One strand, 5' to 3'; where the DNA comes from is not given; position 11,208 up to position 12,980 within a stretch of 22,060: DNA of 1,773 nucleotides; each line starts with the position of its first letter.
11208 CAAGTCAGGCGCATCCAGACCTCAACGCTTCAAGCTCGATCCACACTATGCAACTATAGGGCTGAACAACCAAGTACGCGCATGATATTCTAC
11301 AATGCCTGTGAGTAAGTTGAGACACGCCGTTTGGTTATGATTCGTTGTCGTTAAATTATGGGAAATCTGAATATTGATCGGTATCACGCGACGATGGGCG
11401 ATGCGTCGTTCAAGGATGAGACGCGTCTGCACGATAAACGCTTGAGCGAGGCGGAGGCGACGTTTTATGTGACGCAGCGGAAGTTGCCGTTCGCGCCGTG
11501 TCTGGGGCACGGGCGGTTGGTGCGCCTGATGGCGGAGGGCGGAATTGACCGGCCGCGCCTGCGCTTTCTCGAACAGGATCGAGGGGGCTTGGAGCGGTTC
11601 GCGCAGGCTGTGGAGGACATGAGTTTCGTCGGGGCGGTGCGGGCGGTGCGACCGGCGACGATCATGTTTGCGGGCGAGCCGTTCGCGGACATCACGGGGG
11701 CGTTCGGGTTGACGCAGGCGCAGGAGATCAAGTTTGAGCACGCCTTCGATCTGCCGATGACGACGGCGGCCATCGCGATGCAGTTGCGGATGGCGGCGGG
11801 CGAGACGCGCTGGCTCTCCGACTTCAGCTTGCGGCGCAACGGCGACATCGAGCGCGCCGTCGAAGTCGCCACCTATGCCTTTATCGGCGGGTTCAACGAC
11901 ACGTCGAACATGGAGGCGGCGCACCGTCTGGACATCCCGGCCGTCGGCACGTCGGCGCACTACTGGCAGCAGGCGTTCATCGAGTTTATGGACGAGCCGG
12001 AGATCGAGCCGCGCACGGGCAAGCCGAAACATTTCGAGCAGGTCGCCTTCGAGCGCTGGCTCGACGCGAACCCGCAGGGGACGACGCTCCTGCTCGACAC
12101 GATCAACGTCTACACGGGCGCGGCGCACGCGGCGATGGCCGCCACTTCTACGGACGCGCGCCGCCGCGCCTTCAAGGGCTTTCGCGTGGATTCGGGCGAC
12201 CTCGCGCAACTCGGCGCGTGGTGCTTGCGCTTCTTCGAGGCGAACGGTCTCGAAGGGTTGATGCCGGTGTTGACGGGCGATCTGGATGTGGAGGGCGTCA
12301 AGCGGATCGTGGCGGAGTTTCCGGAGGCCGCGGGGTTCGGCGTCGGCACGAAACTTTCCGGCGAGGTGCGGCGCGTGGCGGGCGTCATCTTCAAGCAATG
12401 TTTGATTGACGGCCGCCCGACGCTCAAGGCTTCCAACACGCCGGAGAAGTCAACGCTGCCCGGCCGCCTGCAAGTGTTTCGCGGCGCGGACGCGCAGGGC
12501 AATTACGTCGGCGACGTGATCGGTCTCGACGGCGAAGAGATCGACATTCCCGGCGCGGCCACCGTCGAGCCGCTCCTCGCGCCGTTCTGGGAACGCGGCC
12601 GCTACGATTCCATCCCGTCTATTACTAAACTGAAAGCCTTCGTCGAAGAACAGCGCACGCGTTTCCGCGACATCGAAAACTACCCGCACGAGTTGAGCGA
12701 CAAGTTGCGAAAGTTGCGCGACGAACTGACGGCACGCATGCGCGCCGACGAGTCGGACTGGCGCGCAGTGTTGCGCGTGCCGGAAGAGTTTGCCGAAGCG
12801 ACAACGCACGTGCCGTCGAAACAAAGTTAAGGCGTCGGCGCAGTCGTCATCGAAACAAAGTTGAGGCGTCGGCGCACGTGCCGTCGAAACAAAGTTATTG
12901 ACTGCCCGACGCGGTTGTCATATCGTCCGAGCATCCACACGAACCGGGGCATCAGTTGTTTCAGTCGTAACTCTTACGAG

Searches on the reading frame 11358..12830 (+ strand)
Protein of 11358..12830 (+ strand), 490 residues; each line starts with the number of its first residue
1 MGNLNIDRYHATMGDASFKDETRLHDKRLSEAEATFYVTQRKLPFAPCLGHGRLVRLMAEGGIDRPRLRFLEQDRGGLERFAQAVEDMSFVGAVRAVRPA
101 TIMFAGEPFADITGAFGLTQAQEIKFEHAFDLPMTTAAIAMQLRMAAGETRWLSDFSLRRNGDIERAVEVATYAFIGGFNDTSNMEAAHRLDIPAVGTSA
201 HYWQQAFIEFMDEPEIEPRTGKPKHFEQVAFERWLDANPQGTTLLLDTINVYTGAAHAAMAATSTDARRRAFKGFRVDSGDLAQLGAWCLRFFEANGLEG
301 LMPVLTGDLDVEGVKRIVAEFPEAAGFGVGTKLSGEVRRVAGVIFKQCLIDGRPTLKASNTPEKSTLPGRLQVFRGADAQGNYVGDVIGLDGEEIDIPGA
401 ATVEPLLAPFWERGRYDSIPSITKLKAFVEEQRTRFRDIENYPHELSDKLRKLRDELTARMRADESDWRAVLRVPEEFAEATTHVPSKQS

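Call 7: search_protein_families(library=pfam, proteins=[window:11358-12830:+])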
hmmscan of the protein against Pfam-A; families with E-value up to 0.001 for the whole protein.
window:11358-12830:+ (490 aa): 2 families
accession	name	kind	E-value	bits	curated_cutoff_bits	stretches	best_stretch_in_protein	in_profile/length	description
PF04095.22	NAPRTase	-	6.5e-15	56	20.8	1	153-342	3-188/239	Nicotinate phosphoribosyltransferase (NAPRTase) family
PF17956.6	NAPRTase_C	-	0.00027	21.8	23.3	0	401-438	50-88/111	Nicotinate phosphoribosyltransferase C-terminal domain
